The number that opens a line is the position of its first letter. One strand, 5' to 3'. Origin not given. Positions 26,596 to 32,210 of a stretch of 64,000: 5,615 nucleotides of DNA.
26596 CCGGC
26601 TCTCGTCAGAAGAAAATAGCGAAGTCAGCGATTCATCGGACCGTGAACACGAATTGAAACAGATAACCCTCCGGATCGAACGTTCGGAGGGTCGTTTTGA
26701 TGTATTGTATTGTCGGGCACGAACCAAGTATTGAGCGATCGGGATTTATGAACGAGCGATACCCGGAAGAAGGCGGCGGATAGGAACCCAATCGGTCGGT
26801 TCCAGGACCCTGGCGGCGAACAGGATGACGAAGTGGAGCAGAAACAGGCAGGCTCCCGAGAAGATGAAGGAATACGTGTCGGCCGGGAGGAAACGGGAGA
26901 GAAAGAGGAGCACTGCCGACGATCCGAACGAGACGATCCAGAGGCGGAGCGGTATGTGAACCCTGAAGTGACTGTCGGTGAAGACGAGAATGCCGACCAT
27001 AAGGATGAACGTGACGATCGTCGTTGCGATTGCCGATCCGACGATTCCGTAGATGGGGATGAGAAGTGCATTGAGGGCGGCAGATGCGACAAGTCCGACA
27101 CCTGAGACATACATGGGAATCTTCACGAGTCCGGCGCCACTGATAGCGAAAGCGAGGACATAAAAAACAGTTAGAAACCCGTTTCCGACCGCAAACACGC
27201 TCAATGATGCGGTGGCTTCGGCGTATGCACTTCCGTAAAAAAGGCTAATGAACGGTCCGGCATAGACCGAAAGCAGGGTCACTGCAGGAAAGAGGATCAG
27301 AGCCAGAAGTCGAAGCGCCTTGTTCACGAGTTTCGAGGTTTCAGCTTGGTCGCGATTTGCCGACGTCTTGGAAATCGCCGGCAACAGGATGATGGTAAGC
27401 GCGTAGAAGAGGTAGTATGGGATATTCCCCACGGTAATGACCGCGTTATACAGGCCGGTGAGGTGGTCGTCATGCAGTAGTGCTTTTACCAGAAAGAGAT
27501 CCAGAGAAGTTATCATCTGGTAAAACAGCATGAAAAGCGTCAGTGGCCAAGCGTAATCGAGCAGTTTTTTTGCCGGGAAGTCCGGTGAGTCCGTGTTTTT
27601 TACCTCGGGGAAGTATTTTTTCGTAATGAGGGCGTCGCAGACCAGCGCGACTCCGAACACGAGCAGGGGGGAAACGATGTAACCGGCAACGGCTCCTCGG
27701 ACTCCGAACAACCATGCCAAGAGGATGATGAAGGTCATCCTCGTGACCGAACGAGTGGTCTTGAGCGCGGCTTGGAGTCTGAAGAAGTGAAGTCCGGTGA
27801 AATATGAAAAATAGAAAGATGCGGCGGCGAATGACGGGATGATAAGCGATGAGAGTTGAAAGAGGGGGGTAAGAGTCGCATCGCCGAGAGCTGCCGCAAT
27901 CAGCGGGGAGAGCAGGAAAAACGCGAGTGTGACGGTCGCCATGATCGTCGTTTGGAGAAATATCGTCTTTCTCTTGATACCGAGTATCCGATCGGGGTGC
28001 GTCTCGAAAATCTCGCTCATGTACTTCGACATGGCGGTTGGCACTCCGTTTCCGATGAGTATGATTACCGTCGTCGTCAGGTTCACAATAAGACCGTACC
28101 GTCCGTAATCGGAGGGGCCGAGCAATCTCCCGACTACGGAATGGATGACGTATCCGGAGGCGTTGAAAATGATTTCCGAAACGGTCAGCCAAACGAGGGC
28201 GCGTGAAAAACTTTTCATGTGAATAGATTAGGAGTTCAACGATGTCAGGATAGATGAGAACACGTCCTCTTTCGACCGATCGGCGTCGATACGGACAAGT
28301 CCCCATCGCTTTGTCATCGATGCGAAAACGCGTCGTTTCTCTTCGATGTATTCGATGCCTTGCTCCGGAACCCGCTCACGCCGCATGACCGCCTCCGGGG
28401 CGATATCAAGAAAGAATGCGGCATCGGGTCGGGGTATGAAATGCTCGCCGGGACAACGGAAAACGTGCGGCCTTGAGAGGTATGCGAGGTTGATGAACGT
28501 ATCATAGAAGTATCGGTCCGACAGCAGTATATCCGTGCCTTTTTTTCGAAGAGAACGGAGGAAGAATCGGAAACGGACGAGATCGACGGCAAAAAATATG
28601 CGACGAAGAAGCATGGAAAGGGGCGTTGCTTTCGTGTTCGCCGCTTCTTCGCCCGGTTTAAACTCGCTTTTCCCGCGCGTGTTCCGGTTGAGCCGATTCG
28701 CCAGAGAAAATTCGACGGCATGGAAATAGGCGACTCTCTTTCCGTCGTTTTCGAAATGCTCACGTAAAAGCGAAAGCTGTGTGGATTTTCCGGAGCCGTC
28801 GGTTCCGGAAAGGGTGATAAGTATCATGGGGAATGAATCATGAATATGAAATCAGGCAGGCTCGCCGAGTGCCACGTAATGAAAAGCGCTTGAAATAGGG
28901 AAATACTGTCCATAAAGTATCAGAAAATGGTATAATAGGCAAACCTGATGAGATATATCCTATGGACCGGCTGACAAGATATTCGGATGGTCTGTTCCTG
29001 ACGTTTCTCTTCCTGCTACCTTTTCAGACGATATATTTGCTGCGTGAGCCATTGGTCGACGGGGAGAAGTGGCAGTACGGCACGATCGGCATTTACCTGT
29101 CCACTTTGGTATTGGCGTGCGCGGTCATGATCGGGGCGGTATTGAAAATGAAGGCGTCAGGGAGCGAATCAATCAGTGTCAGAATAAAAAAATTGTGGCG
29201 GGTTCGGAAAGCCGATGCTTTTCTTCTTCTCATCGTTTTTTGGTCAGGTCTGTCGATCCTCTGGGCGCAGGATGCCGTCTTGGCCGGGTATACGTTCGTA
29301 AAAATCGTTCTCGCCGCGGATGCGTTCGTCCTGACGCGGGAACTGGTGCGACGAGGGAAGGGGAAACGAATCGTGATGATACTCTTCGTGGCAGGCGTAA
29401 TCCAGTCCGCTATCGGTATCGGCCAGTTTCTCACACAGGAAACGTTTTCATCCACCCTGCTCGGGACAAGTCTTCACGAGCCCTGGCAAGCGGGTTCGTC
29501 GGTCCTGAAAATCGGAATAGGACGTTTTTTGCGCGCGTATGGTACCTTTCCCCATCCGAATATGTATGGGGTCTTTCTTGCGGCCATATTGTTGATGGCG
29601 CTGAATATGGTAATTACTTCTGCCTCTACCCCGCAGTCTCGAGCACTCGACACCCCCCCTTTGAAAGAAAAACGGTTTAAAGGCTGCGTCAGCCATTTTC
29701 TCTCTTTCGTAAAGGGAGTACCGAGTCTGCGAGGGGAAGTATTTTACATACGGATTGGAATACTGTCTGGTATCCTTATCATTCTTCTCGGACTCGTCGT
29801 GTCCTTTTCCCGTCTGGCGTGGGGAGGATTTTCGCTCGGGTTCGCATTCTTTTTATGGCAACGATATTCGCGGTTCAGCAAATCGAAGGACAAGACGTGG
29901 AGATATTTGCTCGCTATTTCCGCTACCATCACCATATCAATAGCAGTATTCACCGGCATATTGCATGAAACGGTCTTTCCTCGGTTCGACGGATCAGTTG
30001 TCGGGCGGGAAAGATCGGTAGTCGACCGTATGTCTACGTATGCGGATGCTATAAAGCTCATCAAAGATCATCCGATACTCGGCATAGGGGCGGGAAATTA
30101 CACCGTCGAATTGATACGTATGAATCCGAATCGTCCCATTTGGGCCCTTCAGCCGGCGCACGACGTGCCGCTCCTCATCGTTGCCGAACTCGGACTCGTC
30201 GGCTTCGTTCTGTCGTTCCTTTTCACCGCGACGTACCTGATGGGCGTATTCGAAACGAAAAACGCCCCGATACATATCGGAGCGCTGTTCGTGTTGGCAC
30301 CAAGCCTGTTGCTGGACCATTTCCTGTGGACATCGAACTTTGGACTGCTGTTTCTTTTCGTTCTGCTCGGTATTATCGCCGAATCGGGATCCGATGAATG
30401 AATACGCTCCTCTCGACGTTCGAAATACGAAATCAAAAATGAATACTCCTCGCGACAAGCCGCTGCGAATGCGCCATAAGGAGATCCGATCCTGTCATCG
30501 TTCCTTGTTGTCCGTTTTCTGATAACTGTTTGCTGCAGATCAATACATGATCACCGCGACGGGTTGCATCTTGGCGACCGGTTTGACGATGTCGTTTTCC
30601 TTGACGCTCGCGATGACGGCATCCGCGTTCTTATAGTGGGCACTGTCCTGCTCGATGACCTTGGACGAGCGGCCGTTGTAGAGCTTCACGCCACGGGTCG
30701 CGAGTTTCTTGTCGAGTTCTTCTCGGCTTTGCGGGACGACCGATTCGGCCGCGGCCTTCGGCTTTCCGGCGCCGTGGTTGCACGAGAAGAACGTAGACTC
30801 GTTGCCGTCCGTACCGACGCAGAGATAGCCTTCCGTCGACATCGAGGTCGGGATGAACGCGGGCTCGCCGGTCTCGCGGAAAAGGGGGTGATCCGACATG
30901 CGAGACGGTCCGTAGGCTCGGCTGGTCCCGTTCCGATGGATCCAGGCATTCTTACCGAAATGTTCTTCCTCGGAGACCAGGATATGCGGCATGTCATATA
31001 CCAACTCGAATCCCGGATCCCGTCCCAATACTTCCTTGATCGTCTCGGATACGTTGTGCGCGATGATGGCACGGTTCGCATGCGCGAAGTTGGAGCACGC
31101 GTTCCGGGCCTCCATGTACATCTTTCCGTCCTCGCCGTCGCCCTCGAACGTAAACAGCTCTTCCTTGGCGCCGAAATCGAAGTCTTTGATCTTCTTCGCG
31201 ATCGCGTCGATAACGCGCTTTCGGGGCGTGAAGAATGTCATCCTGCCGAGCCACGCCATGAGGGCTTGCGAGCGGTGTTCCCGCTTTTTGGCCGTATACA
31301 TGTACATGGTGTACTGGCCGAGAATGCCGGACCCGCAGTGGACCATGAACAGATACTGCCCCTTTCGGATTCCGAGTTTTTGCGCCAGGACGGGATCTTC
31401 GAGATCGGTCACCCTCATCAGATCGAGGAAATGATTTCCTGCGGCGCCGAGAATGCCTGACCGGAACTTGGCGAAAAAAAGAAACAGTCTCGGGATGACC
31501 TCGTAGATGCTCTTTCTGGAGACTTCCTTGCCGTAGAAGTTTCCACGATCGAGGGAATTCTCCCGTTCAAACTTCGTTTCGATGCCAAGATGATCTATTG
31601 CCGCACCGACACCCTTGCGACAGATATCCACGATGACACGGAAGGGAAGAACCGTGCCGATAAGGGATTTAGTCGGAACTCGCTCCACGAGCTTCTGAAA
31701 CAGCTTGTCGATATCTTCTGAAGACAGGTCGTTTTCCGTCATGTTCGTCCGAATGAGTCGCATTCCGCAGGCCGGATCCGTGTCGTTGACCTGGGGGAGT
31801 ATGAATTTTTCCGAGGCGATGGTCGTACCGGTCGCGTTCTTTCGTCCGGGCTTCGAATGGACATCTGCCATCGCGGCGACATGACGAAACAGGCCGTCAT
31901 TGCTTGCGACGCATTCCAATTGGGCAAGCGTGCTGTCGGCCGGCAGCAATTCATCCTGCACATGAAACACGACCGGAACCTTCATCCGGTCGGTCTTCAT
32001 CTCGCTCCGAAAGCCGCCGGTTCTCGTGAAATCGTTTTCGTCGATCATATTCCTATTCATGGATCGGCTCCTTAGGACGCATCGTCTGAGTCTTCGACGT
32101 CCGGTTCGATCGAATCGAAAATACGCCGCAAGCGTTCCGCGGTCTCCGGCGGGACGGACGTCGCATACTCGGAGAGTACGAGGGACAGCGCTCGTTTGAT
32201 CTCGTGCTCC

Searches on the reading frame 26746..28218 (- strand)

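Call 12: search_protein_families(library=pfam, proteins=[window:26746-28218:-], max_evalue=0.001)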
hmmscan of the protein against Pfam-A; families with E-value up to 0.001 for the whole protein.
window:26746-28218:- (490 aa): 3 families
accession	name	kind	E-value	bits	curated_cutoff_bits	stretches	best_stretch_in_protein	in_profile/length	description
PF01943.22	Polysacc_synt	-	5.7e-26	92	28.2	1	9-285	6-273/274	Polysaccharide biosynthesis protein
PF13440.11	Polysacc_synt_3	-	2.9e-23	83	23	1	28-335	1-291/293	Polysaccharide biosynthesis protein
PF03023.19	MurJ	-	1e-12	47.9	27.4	1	84-440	58-424/451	Lipid II flippase MurJ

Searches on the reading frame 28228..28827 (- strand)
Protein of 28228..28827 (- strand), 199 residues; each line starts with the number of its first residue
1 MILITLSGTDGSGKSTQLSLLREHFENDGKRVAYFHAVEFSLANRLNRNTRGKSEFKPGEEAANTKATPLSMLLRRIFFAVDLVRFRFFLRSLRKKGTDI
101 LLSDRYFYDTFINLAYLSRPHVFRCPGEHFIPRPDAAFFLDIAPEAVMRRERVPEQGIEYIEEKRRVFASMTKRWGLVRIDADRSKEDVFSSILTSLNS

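Call 12: search_protein_families(library=pfam, proteins=[window:28228-28827:-], max_evalue=0.001)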
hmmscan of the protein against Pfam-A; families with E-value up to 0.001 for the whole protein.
window:28228-28827:- (199 aa): 1 family
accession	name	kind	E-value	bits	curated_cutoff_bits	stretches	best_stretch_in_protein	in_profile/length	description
PF02223.23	Thymidylate_kin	-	2.2e-11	44.2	27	1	8-193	3-185/185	Thymidylate kinase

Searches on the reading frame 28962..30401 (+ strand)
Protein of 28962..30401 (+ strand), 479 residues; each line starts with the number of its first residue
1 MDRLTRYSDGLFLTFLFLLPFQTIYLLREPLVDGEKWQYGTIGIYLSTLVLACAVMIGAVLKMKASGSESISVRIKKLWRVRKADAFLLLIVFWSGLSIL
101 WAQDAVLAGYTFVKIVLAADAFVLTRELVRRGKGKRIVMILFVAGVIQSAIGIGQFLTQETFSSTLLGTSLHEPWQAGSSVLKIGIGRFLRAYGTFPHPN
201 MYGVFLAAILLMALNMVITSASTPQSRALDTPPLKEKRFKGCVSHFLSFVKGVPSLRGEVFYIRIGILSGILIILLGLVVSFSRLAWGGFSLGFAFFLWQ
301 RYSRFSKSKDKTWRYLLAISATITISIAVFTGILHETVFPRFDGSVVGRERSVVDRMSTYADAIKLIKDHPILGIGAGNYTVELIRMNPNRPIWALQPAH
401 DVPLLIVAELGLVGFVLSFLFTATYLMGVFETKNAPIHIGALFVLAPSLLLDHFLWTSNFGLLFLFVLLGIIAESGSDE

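Call 12: search_protein_families(library=pfam, proteins=[window:28962-30401:+], max_evalue=0.001)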
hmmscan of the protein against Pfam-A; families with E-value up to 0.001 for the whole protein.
window:28962-30401:+ (479 aa): 1 family
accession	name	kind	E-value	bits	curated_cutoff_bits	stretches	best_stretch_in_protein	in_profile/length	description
PF04932.20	Wzy_C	-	1e-18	68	31.7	1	271-417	3-147/149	O-Antigen ligase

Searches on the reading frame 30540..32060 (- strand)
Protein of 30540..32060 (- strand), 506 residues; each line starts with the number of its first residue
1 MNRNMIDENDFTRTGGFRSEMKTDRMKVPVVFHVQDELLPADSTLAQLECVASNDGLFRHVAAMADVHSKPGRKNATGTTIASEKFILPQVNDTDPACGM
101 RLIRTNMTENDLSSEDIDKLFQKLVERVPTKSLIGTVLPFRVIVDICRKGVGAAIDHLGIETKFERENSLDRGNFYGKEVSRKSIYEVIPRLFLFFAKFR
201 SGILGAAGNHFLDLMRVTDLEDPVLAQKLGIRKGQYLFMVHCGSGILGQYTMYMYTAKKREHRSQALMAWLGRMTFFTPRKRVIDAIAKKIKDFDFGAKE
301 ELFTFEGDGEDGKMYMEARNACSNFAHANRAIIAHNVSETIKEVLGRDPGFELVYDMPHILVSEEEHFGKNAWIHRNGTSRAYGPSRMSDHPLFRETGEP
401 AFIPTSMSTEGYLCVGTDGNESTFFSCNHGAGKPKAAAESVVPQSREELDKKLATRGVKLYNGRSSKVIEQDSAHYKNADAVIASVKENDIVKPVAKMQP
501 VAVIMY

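Call 12: search_protein_families(library=pfam, proteins=[window:30540-32060:-], max_evalue=0.001)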
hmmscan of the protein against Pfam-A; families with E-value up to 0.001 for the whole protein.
window:30540-32060:- (506 aa): 1 family
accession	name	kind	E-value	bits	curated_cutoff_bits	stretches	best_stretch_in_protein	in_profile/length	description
PF01139.22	RtcB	-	2.8e-74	251.3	27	1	47-504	1-424/426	tRNA-splicing ligase RtcB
